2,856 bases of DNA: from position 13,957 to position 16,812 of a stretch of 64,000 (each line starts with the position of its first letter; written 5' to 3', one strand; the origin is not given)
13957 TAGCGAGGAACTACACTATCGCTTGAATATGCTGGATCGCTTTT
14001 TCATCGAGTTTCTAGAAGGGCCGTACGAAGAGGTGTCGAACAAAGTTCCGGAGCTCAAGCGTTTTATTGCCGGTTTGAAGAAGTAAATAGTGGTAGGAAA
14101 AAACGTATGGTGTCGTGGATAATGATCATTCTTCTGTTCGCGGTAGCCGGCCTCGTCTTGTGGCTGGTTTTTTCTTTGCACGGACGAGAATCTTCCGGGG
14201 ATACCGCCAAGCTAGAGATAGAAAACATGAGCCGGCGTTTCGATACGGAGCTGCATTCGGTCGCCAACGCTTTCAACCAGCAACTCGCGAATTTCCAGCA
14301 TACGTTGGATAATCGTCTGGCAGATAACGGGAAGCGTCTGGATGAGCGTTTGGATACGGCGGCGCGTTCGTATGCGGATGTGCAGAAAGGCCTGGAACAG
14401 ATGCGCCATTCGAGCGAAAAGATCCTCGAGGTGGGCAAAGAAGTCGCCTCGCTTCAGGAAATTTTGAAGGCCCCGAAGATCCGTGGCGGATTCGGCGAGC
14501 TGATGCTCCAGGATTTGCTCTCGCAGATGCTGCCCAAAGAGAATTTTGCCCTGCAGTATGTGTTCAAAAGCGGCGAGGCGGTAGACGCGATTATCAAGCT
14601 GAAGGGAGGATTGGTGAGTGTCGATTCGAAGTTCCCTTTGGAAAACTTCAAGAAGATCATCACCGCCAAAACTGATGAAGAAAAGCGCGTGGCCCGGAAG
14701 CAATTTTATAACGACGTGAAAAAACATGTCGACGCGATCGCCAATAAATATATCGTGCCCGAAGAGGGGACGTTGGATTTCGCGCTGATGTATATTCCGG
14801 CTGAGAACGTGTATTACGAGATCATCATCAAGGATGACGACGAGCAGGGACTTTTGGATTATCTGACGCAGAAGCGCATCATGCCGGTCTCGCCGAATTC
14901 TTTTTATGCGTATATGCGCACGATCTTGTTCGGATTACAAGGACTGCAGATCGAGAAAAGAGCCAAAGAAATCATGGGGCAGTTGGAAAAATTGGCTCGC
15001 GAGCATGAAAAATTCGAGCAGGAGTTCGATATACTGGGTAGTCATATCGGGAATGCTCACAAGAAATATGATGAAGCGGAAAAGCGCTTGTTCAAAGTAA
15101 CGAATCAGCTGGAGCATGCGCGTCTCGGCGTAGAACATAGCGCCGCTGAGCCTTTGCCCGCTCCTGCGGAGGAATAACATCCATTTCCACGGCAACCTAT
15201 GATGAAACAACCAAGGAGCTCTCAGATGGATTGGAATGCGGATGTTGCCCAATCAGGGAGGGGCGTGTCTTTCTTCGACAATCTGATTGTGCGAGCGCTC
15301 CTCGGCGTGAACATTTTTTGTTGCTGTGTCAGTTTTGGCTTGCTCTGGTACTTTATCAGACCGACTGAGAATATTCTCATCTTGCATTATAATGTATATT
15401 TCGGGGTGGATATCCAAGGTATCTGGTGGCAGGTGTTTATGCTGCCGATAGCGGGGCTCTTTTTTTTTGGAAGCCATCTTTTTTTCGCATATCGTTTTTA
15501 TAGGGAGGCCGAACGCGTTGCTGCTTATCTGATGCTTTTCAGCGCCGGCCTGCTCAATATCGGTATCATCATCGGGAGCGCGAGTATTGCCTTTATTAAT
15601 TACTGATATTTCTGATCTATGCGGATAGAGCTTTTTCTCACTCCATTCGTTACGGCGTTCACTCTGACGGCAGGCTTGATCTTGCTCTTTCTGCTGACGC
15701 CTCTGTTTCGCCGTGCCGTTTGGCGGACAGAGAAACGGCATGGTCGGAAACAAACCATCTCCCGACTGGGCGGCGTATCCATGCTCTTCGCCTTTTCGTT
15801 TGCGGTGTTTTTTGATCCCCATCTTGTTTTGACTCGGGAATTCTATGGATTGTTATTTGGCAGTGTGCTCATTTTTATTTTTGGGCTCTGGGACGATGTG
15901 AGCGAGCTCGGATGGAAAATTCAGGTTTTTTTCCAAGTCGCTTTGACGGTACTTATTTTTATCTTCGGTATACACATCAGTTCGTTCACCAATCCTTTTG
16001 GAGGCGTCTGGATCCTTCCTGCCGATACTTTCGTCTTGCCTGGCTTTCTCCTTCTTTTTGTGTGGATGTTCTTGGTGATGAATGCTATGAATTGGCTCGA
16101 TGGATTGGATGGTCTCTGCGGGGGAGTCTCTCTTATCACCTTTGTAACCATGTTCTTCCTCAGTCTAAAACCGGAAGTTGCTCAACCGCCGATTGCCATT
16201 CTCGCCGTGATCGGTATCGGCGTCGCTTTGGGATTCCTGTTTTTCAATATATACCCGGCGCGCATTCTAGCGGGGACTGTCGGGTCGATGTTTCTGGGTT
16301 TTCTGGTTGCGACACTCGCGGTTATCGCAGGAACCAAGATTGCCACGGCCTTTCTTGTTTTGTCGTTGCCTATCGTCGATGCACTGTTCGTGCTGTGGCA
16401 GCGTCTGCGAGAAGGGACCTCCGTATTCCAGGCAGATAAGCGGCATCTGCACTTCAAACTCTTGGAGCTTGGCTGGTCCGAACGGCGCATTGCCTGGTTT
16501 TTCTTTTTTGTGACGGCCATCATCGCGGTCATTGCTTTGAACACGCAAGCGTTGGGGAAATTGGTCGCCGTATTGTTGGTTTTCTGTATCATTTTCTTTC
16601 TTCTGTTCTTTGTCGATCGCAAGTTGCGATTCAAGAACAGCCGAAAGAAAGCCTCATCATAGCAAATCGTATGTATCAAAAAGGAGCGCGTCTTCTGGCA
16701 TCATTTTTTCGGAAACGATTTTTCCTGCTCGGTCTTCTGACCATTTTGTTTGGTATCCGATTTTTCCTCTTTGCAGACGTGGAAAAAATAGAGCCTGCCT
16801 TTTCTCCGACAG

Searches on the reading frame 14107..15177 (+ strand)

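Call 77: search_protein_families(library=pfam, proteins=[window:14107-15177:+], max_evalue=0.0001)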
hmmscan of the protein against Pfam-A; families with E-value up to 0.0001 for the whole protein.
window:14107-15177:+ (356 aa): 1 family
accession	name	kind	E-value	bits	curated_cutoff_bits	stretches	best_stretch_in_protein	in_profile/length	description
PF02646.22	RmuC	-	6.2e-58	196.6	26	1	58-338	1-281/291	RmuC family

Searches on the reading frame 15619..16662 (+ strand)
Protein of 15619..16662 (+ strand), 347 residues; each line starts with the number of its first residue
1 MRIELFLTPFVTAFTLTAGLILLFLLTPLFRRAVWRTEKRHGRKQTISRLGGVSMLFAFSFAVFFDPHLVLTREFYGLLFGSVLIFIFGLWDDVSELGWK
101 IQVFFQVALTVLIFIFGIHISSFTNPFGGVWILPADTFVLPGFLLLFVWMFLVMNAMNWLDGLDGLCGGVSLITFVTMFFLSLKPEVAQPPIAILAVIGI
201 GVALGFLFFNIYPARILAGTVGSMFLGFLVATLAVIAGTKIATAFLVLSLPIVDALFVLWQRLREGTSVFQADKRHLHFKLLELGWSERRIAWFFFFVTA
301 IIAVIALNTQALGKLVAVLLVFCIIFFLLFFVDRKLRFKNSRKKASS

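Call 77: search_protein_families(library=pfam, proteins=[window:15619-16662:+], max_evalue=0.0001)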
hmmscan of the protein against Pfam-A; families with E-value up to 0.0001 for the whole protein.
window:15619-16662:+ (347 aa): 1 family
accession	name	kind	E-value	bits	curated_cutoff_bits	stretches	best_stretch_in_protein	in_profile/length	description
PF00953.26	Glycos_transf_4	-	2.3e-31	109.4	27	1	77-237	3-159/160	Glycosyl transferase family 4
